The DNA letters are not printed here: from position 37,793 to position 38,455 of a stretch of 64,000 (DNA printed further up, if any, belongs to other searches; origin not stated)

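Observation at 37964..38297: Promoter-driven ~320-nt structured non-coding region closed by an 11-bp 5'/3' helix, directly upstream of a serine recombinase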

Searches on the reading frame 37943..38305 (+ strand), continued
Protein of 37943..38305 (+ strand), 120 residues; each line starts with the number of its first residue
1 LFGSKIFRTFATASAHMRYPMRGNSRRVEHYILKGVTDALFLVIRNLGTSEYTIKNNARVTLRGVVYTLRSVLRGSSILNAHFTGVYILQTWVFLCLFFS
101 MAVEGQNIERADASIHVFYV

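Call 41: search_protein_families(library=pfam, alignment_id=A5, max_evalue=0.00001)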
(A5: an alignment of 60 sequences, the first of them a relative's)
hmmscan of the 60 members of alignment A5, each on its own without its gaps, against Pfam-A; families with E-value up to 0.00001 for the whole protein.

A. member 1, L008:5674-7131:+ (486 aa): 1 family
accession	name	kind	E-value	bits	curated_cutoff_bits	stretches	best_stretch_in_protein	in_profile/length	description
PF02976.21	MutH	-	3.4e-19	69.1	23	1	59-172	1-103/103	DNA mismatch repair enzyme MutH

B. families by the number of members that match (of 60 scanned): 13 families
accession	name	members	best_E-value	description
PF00145.23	DNA_methylase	43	7e-104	C-5 cytosine-specific DNA methylase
PF07669.17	Eco57I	5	1.2e-17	Eco57I restriction-modification methylase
PF02384.22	N6_Mtase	4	8.5e-08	N-6 DNA Methylase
PF09445.16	Methyltransf_15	4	9.5e-07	RNA cap guanine-N2 methyltransferase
PF02086.21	MethyltransfD12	3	1.5e-57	D12 class N6 adenine-specific DNA methyltransferase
PF01555.25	N6_N4_Mtase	3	4.7e-45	DNA methylase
PF09556.15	RE_HaeIII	2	1.6e-92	HaeIII restriction endonuclease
PF01170.24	UPF0020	2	1.6e-06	RMKL-like, methyltransferase domain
PF13651.11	EcoRI_methylase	1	6.1e-121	Adenine-specific methyltransferase EcoRI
PF09520.16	RE_TdeIII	1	3.3e-38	Type II restriction endonuclease, TdeIII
PF02976.21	MutH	1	3.4e-19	DNA mismatch repair enzyme MutH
PF13847.12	Methyltransf_31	1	5e-08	Methyltransferase domain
PF08241.18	Methyltransf_11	1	5.7e-06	Methyltransferase domain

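Call 53: search_protein_families(library=pfam, alignment_id=A6, max_evalue=0.00001)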
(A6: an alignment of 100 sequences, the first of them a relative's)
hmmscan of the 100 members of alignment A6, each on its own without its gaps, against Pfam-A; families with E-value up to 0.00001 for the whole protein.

A. member 1, L008:7131-8855:+ (575 aa): 1 family
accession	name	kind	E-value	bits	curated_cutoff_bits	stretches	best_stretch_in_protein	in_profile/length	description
PF00145.23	DNA_methylase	-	1e-59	203.1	22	1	7-406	1-321/324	C-5 cytosine-specific DNA methylase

B. families by the number of members that match (of 100 scanned): 24 families
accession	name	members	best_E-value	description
PF00145.23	DNA_methylase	20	1.9e-102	C-5 cytosine-specific DNA methylase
PF13391.12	HNH_2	6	1.6e-12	HNH endonuclease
PF11564.14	BpuJI_N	4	4.8e-118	Restriction endonuclease BpuJI - N terminal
PF02086.21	MethyltransfD12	4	4.1e-39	D12 class N6 adenine-specific DNA methyltransferase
PF13020.12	NOV_C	4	3.5e-12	Protein NO VEIN, C-terminal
PF07728.20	AAA_5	4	1.1e-06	AAA domain (dynein-related subfamily)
PF09823.15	DUF2357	3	3.3e-44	Domain of unknown function (DUF2357)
PF09556.15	RE_HaeIII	2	8.7e-127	HaeIII restriction endonuclease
PF01555.25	N6_N4_Mtase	2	7.3e-47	DNA methylase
PF04411.18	PDDEXK_7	2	1.3e-33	PD-(D/E)XK nuclease superfamily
PF10593.14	Z1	2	1.4e-32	Z1 domain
PF09563.16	RE_LlaJI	2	1.7e-08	LlaJI restriction endonuclease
PF09521.16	RE_NgoPII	1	3.7e-108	NgoPII restriction endonuclease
PF09019.17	EcoRII-C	1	1.4e-62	EcoRII C terminal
PF03572.23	Peptidase_S41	1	2.1e-52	Peptidase family S41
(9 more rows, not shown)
